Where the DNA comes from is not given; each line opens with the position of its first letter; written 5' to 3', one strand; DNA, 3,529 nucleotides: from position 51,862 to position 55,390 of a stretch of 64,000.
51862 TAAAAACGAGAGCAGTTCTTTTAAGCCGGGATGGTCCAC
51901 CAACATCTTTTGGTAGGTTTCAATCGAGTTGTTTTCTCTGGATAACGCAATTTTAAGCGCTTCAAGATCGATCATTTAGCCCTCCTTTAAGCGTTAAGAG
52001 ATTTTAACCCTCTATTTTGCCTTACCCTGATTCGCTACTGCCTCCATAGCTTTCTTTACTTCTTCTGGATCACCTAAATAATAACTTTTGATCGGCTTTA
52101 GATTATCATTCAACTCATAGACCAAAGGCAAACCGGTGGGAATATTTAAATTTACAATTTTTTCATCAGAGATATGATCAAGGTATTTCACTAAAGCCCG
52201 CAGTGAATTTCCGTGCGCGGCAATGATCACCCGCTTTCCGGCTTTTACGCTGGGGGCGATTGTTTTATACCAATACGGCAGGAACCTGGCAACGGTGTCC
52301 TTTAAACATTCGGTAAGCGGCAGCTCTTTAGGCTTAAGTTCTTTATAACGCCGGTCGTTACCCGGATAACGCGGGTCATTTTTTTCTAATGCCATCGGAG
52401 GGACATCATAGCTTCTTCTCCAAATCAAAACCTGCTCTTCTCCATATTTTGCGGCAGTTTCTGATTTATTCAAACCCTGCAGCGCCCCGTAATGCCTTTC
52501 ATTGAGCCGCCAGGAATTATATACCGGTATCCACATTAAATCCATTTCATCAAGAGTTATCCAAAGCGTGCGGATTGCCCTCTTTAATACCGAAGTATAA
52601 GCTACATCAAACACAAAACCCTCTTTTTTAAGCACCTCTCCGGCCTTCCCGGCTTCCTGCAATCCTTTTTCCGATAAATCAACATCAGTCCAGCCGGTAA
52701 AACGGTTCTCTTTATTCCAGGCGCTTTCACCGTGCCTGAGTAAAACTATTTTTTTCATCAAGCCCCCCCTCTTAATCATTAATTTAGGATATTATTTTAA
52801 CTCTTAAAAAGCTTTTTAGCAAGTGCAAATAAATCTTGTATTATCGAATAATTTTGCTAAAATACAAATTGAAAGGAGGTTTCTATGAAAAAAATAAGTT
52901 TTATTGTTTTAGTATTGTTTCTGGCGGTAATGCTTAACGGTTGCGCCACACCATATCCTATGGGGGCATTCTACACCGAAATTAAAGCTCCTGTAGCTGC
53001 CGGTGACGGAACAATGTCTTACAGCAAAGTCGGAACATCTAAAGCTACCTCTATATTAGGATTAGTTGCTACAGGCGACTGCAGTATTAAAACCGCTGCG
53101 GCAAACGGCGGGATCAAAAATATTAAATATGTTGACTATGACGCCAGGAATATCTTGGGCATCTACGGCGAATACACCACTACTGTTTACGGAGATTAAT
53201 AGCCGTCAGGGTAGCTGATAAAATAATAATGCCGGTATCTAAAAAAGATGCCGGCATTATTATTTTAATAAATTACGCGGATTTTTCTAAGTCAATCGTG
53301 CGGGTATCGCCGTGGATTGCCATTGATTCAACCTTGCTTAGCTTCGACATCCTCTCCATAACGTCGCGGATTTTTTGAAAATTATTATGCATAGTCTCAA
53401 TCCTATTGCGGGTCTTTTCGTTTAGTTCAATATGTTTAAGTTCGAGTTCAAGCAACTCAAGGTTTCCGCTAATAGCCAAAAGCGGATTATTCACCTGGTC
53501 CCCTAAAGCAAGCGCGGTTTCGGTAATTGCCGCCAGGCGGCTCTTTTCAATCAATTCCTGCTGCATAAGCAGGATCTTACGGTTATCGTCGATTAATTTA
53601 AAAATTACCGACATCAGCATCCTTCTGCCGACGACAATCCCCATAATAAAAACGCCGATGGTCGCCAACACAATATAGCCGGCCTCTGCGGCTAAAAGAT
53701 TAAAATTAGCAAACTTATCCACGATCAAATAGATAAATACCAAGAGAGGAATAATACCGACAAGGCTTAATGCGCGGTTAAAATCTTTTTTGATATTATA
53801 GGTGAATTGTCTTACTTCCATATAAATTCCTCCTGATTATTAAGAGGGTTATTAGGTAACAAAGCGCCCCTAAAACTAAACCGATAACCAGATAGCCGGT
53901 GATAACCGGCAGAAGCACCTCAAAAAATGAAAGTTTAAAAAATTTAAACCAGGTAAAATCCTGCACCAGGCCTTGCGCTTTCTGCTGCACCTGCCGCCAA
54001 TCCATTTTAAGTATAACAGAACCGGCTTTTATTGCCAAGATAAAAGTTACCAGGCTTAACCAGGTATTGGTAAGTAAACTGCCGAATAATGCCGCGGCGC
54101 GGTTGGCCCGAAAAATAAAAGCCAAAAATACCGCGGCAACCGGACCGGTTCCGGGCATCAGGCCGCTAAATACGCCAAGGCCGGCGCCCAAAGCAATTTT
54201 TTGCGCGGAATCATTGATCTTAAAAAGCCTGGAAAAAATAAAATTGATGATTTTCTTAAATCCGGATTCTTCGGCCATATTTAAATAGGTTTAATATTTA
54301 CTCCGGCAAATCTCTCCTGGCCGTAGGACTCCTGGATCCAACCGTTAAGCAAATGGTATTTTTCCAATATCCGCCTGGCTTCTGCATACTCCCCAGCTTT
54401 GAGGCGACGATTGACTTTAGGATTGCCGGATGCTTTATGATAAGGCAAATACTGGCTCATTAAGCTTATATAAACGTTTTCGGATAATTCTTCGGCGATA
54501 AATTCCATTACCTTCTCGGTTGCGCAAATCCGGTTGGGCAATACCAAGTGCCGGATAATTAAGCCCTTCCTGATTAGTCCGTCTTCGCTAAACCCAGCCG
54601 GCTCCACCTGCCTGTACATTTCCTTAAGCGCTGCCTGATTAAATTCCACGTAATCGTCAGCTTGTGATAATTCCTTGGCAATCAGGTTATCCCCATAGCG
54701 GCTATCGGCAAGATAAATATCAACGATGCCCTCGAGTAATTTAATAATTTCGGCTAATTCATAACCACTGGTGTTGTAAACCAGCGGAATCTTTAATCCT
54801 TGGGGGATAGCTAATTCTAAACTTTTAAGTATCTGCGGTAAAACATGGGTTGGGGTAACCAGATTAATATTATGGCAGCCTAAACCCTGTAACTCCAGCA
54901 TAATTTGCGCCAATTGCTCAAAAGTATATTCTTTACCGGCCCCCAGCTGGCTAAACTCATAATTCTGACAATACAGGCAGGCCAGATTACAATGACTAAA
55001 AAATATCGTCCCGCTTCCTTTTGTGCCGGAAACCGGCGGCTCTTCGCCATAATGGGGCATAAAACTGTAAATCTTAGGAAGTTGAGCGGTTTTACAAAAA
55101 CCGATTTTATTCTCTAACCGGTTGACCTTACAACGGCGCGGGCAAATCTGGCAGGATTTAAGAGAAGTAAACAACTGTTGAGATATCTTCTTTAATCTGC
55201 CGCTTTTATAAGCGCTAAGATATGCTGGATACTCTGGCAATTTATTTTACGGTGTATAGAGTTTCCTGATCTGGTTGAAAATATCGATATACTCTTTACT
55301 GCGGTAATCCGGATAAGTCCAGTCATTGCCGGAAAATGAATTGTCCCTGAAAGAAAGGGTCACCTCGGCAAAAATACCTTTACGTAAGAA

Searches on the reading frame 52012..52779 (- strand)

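Call 72: search_protein_families(library=pfam, proteins=[window:52012-52779:-], max_evalue=0.0001)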
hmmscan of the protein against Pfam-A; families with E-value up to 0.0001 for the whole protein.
window:52012-52779:- (255 aa): 1 family
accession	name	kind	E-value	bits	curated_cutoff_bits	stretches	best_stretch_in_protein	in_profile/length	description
PF00300.27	His_Phos_1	-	1.7e-33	116.4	21.7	1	11-131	1-116/194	Histidine phosphatase superfamily (branch 1)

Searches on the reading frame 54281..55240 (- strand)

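Call 72: search_protein_families(library=pfam, proteins=[window:54281-55240:-], max_evalue=0.0001)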
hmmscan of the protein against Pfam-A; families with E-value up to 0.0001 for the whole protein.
window:54281-55240:- (319 aa): 2 families
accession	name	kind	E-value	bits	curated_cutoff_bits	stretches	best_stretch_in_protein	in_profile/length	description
PF04055.27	Radical_SAM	-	2e-09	38.3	29.5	1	79-171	2-99/166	Radical SAM superfamily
PF13353.11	Fer4_12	-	4.5e-05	24.2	22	1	78-132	9-65/137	4Fe-4S single cluster domain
